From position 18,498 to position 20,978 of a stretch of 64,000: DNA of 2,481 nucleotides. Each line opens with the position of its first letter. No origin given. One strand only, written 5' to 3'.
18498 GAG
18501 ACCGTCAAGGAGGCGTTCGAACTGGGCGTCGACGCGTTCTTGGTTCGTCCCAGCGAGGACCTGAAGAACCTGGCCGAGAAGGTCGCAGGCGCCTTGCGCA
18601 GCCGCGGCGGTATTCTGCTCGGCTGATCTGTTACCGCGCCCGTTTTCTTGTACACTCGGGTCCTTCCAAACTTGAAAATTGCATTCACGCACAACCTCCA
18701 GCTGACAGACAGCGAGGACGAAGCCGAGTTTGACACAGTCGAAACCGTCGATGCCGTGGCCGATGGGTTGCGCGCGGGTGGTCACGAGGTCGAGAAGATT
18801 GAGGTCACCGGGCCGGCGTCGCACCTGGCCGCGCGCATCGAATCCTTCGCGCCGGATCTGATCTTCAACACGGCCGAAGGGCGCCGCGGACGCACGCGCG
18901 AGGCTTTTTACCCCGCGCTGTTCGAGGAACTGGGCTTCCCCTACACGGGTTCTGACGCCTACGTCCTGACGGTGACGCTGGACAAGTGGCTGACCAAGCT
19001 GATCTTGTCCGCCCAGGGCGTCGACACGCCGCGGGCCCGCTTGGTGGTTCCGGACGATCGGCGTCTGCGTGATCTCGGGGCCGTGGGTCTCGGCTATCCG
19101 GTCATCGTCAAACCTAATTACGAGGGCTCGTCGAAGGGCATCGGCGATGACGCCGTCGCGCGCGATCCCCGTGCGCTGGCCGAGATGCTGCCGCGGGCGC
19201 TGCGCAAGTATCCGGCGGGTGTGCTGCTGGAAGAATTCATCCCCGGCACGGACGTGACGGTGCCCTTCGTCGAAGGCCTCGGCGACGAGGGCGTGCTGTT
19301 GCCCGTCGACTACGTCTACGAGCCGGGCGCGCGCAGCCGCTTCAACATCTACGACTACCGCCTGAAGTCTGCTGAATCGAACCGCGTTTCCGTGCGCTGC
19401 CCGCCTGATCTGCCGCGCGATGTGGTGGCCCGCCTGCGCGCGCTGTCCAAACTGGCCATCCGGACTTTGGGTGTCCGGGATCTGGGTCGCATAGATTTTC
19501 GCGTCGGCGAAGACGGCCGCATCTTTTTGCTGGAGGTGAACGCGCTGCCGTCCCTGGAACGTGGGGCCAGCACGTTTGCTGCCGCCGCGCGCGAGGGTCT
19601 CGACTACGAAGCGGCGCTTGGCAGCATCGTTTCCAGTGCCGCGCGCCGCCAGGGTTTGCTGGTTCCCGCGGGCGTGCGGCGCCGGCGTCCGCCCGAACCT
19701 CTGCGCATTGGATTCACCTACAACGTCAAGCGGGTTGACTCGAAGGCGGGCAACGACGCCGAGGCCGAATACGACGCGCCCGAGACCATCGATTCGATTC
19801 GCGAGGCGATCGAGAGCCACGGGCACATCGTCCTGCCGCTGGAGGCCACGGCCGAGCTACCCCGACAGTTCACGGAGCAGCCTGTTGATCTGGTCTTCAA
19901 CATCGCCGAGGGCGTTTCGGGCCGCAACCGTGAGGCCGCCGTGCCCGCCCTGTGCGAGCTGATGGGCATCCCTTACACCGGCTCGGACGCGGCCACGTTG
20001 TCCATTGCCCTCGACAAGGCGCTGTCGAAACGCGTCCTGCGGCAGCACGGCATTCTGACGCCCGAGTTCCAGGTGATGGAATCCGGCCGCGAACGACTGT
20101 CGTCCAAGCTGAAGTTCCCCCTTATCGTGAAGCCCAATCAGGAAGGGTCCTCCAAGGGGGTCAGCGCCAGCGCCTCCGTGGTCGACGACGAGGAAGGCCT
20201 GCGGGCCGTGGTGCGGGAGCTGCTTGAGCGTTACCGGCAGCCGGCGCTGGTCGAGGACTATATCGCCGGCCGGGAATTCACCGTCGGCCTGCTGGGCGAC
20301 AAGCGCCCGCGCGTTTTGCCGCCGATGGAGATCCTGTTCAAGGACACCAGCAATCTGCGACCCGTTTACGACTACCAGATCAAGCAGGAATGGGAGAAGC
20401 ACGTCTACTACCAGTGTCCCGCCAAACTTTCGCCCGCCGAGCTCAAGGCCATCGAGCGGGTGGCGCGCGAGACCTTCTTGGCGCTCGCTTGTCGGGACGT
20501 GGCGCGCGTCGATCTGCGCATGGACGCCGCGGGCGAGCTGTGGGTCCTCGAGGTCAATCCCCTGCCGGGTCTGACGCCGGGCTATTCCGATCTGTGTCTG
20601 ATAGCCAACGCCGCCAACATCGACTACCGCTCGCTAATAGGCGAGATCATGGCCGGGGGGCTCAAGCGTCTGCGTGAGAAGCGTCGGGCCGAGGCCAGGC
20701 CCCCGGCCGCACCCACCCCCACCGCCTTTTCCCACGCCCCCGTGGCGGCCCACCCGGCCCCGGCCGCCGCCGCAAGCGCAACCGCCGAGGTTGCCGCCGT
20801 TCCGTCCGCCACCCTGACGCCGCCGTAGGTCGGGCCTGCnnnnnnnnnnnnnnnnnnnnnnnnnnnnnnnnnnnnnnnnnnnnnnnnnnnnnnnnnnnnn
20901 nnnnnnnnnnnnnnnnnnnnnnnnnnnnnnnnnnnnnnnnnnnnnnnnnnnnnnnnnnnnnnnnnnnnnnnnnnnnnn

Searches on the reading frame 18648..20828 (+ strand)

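Call 42: search_protein_families(library=pfam, proteins=[window:18648-20828:+])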
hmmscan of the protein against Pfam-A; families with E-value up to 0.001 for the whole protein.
window:18648-20828:+ (726 aa): 8 families
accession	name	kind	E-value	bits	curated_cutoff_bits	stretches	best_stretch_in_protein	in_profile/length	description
PF07478.18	Dala_Dala_lig_C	-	1.5e-64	217.7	24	2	468-668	6-203/204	D-ala D-ala ligase C-terminus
PF13535.11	ATP-grasp_4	-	9.3e-13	48.5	27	1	489-639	2-151/160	ATP-grasp domain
PF02655.19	ATP-grasp_3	-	3.2e-11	44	23.2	1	456-638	3-155/160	ATP-grasp domain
PF02786.22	CPSase_L_D2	-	2.4e-07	30.9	19.8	0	145-198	34-89/211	Carbamoyl-phosphate synthase L chain, ATP binding domain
PF08443.16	RimK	-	1.2e-06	28.7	21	0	112-182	3-70/188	RimK-like ATP-grasp domain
PF03133.20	TTL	-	0.00022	21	20.1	0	278-306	236-264/292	Tubulin-tyrosine ligase family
PF01071.24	GARS_A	-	0.00049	20.4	27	0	456-551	2-101/194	Phosphoribosylglycinamide synthetase, ATP-grasp (A) domain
PF14398.11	ATPgrasp_YheCD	-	0.0008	19.2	26.8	0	280-303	207-229/255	YheC/D like ATP-grasp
